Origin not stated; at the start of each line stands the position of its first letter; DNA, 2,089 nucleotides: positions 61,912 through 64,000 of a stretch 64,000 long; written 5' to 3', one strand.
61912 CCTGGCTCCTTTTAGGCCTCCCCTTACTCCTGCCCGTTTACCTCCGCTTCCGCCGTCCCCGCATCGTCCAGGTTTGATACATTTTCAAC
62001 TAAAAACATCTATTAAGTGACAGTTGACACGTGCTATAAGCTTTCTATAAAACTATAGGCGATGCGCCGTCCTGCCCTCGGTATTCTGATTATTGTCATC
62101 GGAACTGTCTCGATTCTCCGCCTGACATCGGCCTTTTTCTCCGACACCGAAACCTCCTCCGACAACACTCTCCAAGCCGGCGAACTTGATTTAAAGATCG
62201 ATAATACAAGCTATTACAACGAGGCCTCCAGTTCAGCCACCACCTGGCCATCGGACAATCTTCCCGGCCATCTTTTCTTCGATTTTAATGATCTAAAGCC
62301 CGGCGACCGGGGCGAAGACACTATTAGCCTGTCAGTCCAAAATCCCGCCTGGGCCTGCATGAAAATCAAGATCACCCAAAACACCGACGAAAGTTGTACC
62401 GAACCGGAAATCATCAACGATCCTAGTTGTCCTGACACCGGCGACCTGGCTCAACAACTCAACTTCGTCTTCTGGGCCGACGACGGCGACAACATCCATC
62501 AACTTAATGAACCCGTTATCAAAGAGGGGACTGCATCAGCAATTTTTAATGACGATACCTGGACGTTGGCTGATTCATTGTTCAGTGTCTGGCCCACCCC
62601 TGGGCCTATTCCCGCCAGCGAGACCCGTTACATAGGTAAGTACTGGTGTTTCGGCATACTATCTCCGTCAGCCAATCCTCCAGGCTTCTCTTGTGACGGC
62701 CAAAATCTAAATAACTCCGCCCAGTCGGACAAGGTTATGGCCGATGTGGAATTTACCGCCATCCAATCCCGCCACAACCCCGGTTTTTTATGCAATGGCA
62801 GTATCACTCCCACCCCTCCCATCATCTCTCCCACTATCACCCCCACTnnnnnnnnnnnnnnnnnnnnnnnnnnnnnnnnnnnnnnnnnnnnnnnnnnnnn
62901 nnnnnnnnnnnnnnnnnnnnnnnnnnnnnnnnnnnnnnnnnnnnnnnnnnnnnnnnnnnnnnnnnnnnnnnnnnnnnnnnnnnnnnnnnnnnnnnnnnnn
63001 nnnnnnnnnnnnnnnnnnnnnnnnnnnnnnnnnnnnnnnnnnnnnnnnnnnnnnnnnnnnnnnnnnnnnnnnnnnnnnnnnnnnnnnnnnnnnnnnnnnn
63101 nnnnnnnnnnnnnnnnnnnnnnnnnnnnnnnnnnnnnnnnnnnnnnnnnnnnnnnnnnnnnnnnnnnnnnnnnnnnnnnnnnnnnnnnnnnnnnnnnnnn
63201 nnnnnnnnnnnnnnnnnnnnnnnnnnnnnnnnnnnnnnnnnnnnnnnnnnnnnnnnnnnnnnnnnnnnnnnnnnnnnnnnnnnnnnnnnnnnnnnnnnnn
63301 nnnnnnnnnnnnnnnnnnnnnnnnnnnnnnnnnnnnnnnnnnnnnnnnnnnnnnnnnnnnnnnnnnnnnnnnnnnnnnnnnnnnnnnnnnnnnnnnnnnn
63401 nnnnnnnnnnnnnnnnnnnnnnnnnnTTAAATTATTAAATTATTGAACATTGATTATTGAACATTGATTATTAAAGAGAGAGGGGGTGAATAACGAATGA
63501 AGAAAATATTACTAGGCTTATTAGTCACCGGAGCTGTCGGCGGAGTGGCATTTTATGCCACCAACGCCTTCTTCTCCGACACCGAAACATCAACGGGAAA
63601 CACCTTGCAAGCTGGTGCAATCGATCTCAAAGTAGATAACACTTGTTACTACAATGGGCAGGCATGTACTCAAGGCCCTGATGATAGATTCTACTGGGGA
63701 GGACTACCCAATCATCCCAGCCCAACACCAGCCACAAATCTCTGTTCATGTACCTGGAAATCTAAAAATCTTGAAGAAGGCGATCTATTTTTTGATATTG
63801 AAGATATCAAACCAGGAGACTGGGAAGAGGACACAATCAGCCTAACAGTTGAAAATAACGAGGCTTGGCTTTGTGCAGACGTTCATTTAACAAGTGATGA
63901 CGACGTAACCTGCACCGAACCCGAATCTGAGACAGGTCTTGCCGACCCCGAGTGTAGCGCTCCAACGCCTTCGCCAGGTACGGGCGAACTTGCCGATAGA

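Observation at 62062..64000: Tandem TasA/camelysin-like proteins with SipW-cognate-type signal peptides, the first fused to a VWA domain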

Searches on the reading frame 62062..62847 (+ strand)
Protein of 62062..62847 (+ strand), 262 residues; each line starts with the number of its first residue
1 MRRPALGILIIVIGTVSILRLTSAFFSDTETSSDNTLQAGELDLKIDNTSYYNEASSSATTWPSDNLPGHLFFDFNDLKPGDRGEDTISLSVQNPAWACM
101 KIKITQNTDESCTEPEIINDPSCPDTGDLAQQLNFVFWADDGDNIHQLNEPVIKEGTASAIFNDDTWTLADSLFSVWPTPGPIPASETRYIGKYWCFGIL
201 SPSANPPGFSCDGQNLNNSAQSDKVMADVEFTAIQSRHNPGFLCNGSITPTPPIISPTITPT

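Call 37: predict_structure(alignment_id=A2)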
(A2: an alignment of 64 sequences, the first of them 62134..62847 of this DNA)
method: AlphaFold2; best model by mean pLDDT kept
length: 238 residues; sequences in the alignment: 64
mean_pLDDT: 84.2   pTM: 0.81
mean pLDDT of the five models: 84.2, 83.2, 82.9, 82.3, 81.3
residues with pLDDT >= 90: 152; 70-90: 32; 50-70: 38; < 50: 16
segments of 3 or more residues with pLDDT < 50: 1-14
pLDDT, mean of each block of 10 residues (from residue 1): 37 57 96 96 90 90 96 96 74 57 84 96 95 97 96 93 96 94 91 77 94 92 63 58
secondary structure, 60 per line:
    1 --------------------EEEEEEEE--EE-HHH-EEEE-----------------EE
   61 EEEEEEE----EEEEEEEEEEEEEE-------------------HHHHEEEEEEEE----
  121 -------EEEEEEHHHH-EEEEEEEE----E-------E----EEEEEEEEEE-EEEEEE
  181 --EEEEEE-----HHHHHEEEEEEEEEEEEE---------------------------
elements in order: E21-28 E38-41 E59-67 E72-85 H105-108 E109-116 E128-133 H134-137 E139-146 E164-173 E175-180 E183-188 H194-198 E199-211

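Call 40: fold_search(model_id=the predicted structure, library=pdb)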
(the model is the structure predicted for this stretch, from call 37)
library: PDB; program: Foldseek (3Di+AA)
matches with E <= 10: 862; with E <= 0.001: 1
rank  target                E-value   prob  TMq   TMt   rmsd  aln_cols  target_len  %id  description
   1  8aur_A                1.7e-06  1.00  0.44  0.44  13.5       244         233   14  Cryo-EM structure of a TasA fibre (released 2022-11-30)
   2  7fe5_A                9.4e-03  0.44  0.21  0.26  17.1       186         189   10  AvmM Catalyzes Macrocyclization in Alchivemycin A Biosynthesis (released 2021-09-01)
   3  6j0n_J                1.7e-02  0.28  0.18  0.09  14.7       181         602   10  Cryo-EM Structure of an Extracellular Contractile Injection System, baseplate in extended state, refined in C6 symmetr (released 2019-04-10)
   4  8k2j                  1.8e-02  0.35  0.21  0.12  14.4       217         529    8  Crystal structure of Group 3 Oligosaccharide/Monosaccharide-releasing beta-N-acetylgalactosaminidase NgaDssm, apo form (released 2024-04-24)
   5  8okh_A                2.0e-02  0.30  0.22  0.28  10.7       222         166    8  Crystal structure of Bdellovibrio bacteriovorus Bd1399 (released 2023-10-25)
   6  2wmp_B                2.5e-02  0.25  0.19  0.30  13.8       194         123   10  Structure of the E. coli chaperone PapD in complex with the pilin domain of the PapGII adhesin (released 2010-08-25)
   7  4b5z                  2.6e-02  0.18  0.19  0.15  19.2       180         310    7  Structure of the apo-rFnBPA(189-505) from Staphylococcus aureus (released 2013-10-09)
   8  9gtp_1G               3.4e-02  0.20  0.19  0.09  13.0       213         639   13  Cryo-EM structure of a contractile injection system in Streptomyces coelicolor, the baseplate complex in extended sta (released 2025-06-18)
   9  6bqm                  3.8e-02  0.30  0.20  0.12   9.7       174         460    7  Secreted serine protease VesC from Vibrio cholerae (released 2018-11-28)
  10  8cgp_A                4.3e-02  0.38  0.18  0.06  12.6       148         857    9  Insulin regulated aminopeptidase (IRAP) in complex with an allosteric aryl sulfonamide inhibitor (released 2024-01-31)
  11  5mj6_B                4.5e-02  0.25  0.19  0.07  12.6       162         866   12  Ligand-induced conformational change of Insulin-regulated aminopeptidase: insights on catalytic mechanism and active s (released 2017-04-05)
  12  2zai_D                4.5e-02  0.15  0.16  0.10  17.9       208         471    9  Crystal structure of the soluble domain of STT3 from P. furiosus (released 2007-12-11)
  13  8f9l_A                4.8e-02  0.20  0.16  0.24  17.2       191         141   12  Intramolecular ester bond-containing repeat domain from Gemella massiliensis adhesin (released 2024-06-19)
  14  8cgp_B                5.4e-02  0.20  0.16  0.05  13.9       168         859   11  Insulin regulated aminopeptidase (IRAP) in complex with an allosteric aryl sulfonamide inhibitor (released 2024-01-31)
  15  2zag_A                5.4e-02  0.06  0.12  0.07  19.1       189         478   10  Crystal structure of the SeMet-substituted soluble domain of STT3 from P. furiosus (released 2007-12-11)
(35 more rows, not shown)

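Call 44: search_solved_structures(query=A2, max_evalue=1, show_alignments=0)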
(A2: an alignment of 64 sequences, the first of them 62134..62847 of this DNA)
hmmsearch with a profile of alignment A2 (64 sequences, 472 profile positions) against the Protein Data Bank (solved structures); distinct sequences matched with E-value up to 1: 90 (the best 60 are shown).
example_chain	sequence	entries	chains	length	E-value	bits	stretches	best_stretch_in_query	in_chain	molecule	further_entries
9han_C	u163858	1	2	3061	4.7e-16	61.8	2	254-465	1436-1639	Collagen type VI alpha 3 chain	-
4f1j_A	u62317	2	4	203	3.4e-08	35.9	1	282-440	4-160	Thrombospondin related anonymous protein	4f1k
4hqk_A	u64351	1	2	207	4.5e-08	35.5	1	282-439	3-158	Thrombospondin-related anonymous protein, TRAP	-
4hqf_A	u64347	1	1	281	6e-08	35.1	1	280-439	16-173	Thrombospondin-related anonymous protein, TRAP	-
9c4f_I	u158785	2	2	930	1.3e-06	30.6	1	277-444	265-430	Inter-alpha-trypsin inhibitor heavy chain H4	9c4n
1n3y_A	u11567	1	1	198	8.2e-06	28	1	283-468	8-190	Integrin alpha-X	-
4rck_A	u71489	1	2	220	9.4e-06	27.9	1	276-469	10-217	Hypothetical membrane spanning protein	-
9gtu_A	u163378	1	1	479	1.3e-05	27.4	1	282-451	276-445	Collagen alpha-1(VI) chain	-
1fe8_A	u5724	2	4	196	1.9e-05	26.9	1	282-442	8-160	VON WILLEBRAND FACTOR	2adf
9rt4_C1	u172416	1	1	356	2.3e-05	26.6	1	277-467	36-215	Anthrax toxin receptor 2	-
4dmu_B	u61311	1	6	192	2.3e-05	26.6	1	282-442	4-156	von Willebrand factor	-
1shu_X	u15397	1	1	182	2.6e-05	26.4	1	282-467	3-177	Anthrax toxin receptor 2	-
1sht_X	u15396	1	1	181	3e-05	26.2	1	282-467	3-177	Anthrax toxin receptor 2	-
4hql_A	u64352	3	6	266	3.1e-05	26.2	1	280-445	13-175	Sporozoite surface protein 2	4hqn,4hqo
1tzn_a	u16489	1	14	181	3.1e-05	26.1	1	282-467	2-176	Anthrax toxin receptor 2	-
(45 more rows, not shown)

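Call 74: search_protein_representatives(protein=window:62062-62847:+)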
Query: 262 residues. Proteins with E-value up to 0.001 (for the whole library): 1683; up to 1e-10: 1061; up to 1e-30: 412. The best 150 are listed.
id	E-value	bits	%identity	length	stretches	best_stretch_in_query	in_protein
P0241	3.2e-96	338.6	61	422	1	6-255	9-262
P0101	8.9e-72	258.4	53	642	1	5-253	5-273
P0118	4.3e-68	246.3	57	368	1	10-262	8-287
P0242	3.5e-67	243.4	51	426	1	1-248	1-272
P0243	1.7e-66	241.1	54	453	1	1-247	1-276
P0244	3.1e-66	240.2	54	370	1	10-247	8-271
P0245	6.9e-66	239.1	53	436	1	5-249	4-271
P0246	1.0e-65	238.6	54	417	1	12-252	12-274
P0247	2.7e-64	233.9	52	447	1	11-251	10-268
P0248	4.0e-63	230.1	48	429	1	5-248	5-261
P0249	6.1e-63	229.5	49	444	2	3-214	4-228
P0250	1.2e-62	228.6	46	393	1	2-260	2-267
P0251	2.9e-62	227.2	54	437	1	13-248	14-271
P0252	5.1e-61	223.2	49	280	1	7-246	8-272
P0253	6.2e-61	222.9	53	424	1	10-252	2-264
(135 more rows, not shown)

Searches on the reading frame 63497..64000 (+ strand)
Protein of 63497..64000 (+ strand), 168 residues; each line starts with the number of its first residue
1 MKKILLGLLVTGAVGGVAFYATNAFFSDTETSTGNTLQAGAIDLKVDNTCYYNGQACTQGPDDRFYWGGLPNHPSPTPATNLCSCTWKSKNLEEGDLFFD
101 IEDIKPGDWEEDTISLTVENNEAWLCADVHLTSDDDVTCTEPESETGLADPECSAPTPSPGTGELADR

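Call 5: search_protein_families(library=pfam, proteins=[window:63497-64000:+], max_evalue=1)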
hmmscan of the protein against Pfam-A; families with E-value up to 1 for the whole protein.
window:63497-64000:+ (168 aa): 1 family
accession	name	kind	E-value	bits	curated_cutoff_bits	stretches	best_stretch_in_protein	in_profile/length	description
PF12389.13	Peptidase_M73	-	1.1e-06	29.1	22.5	1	9-50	9-51/196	Camelysin metallo-endopeptidase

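Call 6: search_protein_families(library=ncbifam, proteins=[window:63497-64000:+], max_evalue=1)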
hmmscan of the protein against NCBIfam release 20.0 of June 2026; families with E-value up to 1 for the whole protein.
window:63497-64000:+ (168 aa): 3 families
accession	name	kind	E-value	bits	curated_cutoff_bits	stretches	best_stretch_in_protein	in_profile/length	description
TIGR04088.1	cognate_SipW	domain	0.00026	21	19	1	9-41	2-33/34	SipW-dependent-type signal peptide-containing protein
NF002596.0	PRK02251.2-2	equivalog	0.15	12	114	1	3-39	18-54/69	cell division protein CrgA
TIGR04429.1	Phr_nterm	subfamily_domain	0.18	12.3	25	1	1-14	1-17/28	Phr family secreted Rap phosphatase inhibitor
